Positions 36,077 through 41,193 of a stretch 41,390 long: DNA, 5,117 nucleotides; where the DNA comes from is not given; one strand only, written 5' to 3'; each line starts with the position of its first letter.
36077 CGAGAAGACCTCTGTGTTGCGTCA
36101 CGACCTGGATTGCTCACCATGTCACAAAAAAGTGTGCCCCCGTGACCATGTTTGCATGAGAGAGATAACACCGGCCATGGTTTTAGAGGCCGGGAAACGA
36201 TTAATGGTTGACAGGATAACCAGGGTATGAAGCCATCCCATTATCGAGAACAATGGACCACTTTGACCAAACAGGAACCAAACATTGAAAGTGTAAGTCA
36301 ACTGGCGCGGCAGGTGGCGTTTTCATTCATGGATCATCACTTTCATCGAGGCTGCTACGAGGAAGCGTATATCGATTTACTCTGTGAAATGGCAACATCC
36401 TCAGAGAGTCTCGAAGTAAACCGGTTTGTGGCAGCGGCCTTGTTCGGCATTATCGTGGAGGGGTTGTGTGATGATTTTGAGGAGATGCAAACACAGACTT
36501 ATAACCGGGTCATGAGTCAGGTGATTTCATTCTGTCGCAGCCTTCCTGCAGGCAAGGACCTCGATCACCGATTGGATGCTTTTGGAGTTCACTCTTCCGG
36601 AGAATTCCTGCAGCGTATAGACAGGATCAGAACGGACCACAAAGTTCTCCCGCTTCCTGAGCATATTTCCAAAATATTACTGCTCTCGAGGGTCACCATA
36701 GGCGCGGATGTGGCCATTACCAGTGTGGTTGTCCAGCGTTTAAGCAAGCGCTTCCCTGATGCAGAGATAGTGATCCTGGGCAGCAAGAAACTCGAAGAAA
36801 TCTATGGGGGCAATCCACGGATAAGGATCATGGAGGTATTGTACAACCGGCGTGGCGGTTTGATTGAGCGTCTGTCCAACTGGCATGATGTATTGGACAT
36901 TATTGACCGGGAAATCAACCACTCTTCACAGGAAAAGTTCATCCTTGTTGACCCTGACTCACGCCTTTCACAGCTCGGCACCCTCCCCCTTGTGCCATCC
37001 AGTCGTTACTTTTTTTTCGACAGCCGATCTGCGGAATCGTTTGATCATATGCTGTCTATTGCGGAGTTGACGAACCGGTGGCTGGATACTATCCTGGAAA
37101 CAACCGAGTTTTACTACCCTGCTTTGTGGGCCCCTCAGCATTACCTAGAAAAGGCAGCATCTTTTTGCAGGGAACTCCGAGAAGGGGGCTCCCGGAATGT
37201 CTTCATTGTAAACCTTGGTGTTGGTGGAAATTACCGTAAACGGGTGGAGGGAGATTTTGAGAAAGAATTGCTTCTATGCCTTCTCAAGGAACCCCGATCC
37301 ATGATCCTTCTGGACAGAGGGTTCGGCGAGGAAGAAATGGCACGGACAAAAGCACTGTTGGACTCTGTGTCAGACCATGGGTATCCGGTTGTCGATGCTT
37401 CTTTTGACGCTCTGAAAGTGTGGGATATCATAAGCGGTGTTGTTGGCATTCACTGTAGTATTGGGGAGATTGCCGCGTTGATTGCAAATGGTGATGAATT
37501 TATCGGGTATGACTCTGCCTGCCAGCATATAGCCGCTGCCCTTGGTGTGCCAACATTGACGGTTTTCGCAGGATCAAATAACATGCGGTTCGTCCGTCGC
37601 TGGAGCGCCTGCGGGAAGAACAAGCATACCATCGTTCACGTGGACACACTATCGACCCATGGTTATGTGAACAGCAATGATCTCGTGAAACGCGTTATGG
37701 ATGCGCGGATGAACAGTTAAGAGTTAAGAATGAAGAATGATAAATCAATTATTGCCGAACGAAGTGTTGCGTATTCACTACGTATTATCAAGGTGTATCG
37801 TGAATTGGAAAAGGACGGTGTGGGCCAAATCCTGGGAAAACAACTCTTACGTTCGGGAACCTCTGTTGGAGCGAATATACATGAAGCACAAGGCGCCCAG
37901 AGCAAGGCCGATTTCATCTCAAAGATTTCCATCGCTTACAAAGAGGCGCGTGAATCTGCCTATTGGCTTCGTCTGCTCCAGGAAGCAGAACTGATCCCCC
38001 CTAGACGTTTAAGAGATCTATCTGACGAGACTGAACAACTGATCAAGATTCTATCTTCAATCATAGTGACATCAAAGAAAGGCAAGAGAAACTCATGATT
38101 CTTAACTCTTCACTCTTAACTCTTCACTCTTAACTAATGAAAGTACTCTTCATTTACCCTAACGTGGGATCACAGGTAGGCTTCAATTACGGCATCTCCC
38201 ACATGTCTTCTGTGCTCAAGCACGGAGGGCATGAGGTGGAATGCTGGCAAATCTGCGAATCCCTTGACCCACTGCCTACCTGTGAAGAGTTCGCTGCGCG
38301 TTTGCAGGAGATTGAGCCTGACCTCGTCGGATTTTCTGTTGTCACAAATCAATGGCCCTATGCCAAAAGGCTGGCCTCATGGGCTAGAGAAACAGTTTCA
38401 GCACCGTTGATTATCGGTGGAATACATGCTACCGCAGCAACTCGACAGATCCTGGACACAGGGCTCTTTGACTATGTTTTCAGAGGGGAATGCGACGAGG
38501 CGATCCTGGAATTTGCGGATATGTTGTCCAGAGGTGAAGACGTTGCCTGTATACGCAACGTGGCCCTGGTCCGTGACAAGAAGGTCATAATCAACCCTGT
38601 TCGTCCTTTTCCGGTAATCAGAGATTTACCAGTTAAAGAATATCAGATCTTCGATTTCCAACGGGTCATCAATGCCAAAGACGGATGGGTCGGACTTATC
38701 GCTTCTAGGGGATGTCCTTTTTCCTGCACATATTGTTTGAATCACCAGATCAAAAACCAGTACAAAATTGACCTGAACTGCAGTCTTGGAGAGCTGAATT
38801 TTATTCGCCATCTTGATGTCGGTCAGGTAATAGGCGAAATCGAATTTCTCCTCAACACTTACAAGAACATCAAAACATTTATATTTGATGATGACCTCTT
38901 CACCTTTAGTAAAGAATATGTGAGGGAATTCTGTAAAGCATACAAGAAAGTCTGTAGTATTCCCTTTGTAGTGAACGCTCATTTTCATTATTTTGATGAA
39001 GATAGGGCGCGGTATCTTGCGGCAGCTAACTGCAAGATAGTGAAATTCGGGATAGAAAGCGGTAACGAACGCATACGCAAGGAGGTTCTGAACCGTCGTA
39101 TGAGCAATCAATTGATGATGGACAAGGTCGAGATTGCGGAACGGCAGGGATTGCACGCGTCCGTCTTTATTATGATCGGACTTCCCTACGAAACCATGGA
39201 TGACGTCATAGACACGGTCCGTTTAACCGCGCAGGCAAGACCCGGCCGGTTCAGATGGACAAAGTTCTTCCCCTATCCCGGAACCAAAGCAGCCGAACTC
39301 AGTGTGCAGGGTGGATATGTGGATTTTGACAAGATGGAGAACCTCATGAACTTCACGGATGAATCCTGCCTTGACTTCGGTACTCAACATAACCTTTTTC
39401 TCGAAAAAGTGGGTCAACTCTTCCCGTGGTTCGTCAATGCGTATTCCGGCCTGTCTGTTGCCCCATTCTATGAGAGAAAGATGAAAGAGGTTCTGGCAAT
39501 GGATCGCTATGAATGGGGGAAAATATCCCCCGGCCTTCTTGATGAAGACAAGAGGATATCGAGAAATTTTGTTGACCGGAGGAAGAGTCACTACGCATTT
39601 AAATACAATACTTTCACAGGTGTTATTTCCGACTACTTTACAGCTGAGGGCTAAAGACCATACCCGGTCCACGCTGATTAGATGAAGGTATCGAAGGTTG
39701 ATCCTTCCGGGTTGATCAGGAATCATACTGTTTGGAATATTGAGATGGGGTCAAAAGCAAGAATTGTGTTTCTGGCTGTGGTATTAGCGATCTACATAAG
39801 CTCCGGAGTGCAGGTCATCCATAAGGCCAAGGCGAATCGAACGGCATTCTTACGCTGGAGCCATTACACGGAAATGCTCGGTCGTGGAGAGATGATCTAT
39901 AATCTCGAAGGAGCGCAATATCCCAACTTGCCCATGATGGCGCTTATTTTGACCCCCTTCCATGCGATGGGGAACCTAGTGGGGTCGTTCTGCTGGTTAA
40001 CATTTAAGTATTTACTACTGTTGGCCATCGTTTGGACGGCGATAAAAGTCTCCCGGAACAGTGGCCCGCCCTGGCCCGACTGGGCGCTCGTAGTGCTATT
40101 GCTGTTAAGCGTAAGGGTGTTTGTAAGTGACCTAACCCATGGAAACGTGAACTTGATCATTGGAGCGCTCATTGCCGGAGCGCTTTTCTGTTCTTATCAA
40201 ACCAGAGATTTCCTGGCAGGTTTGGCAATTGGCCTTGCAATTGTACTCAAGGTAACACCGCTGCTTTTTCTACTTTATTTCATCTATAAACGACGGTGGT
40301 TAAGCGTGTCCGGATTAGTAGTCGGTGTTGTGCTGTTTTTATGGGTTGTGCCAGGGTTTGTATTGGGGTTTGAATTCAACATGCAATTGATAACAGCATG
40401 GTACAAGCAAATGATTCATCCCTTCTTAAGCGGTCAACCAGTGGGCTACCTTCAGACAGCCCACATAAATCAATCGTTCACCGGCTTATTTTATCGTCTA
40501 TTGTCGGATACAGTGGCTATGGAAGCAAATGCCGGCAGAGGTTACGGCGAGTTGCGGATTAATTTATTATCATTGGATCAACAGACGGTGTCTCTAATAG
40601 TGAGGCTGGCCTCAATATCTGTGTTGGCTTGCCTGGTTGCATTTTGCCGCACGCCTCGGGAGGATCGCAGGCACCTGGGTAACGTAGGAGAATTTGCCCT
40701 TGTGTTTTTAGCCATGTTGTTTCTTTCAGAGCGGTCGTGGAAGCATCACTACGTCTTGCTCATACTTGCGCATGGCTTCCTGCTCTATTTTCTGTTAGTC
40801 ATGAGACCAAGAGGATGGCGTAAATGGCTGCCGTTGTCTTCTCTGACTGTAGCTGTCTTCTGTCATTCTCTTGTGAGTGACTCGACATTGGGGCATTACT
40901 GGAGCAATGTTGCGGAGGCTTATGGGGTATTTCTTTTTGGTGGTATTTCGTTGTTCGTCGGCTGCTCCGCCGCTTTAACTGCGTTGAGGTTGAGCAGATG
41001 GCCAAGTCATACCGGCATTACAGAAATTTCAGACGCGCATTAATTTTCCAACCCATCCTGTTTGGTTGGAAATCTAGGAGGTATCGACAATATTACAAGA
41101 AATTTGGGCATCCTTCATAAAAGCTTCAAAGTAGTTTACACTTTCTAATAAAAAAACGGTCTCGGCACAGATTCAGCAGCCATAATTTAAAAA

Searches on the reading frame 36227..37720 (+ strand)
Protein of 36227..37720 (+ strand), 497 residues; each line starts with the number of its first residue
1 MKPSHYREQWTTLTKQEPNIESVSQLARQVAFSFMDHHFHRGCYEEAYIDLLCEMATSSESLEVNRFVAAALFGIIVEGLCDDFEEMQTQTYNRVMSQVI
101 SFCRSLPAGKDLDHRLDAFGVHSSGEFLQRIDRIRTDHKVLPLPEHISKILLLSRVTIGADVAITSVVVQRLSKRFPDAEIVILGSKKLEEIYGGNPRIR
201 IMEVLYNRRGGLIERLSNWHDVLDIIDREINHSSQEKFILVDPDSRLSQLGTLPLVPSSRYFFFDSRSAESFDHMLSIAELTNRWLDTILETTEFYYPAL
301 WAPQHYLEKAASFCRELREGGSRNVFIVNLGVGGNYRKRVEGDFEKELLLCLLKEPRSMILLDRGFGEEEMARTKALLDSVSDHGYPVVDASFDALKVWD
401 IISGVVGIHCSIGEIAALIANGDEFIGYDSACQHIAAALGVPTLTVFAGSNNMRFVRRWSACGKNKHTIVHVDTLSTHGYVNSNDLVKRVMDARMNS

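Call 17: search_protein_families(library=pfam, proteins=[window:36227-37720:+])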
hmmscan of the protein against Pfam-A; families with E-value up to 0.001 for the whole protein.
window:36227-37720:+ (497 aa): 1 family
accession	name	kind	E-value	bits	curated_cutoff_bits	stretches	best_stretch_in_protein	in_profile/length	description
PF01075.23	Glyco_transf_9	-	1.7e-08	34.6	22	1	411-459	173-220/247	Glycosyltransferase family 9 (heptosyltransferase)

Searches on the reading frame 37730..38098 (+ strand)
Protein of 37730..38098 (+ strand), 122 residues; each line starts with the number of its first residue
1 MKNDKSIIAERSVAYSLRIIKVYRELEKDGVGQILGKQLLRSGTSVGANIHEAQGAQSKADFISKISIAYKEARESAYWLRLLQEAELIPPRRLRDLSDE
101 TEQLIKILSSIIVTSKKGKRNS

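Call 17: search_protein_families(library=pfam, proteins=[window:37730-38098:+])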
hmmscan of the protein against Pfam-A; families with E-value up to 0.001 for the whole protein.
window:37730-38098:+ (122 aa): 1 family
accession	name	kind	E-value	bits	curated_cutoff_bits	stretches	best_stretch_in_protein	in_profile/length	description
PF05635.17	23S_rRNA_IVP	-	1e-23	84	33.8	1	6-109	3-105/106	23S rRNA-intervening sequence protein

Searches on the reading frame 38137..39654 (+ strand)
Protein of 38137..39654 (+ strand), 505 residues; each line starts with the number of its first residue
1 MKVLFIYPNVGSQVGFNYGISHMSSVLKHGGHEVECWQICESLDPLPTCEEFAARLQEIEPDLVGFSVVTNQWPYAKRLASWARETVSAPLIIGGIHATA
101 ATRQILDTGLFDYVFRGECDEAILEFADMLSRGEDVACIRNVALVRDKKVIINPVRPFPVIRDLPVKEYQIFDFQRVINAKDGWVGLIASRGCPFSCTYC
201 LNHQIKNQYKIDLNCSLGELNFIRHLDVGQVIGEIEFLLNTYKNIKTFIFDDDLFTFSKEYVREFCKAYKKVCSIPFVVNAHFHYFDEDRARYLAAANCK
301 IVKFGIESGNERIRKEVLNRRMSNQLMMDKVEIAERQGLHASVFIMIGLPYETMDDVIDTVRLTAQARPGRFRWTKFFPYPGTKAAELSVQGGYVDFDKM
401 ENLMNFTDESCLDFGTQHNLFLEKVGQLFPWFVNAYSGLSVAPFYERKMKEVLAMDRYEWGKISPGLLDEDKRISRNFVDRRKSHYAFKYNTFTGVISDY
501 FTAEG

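Call 17: search_protein_families(library=pfam, proteins=[window:38137-39654:+])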
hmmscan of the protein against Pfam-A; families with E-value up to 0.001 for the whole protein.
window:38137-39654:+ (505 aa): 2 families
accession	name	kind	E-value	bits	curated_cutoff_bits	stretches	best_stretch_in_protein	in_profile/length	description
PF04055.27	Radical_SAM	-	2.5e-17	64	29.5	1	188-363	2-165/166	Radical SAM superfamily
PF02310.24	B12-binding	-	3.6e-13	49.9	32.1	1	15-125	12-119/121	B12 binding domain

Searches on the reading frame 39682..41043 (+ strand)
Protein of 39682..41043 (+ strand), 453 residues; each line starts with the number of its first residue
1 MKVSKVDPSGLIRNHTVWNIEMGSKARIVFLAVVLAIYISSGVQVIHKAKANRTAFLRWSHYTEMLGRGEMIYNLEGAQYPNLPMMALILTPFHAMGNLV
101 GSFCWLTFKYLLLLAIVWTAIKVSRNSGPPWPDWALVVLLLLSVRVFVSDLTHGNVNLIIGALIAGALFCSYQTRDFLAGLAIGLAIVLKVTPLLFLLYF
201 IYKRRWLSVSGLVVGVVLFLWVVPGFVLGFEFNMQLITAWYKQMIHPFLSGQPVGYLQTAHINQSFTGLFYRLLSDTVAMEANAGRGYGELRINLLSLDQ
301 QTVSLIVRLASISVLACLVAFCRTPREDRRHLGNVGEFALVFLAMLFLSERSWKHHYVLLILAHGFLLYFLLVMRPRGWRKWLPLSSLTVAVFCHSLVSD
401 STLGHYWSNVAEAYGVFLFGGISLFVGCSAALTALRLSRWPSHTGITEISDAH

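Call 17: search_protein_families(library=pfam, proteins=[window:39682-41043:+])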
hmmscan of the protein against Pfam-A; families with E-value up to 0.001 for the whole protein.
window:39682-41043:+ (453 aa): 1 family
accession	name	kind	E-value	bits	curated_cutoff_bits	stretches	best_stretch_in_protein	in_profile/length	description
PF09594.16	GT87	-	2.7e-22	80.1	25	1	84-346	5-234/237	Glycosyltransferase family 87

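Call 46: find_encoding_contigs(protein=window:39682-41043:+, flank=10000, max_places=4)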
Protein window:39682-41043:+ (453 aa): 3 contigs read that carry it; 2 places shown.
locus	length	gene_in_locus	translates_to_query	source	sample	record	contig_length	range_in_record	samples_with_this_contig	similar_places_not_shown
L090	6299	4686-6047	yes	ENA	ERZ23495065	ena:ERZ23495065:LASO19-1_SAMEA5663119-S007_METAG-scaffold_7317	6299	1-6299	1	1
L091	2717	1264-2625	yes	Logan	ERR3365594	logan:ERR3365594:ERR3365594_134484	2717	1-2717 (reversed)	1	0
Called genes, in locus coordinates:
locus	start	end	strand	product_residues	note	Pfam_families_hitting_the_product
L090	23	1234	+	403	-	PF01075:Glyco_transf_9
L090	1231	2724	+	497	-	PF01075:Glyco_transf_9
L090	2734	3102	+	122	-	PF05635:23S_rRNA_IVP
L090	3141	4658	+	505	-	PF02310:B12-binding, PF04055:Radical_SAM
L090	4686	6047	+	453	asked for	PF09594:GT87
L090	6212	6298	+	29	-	?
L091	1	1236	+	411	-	?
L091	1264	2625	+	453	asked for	PF09594:GT87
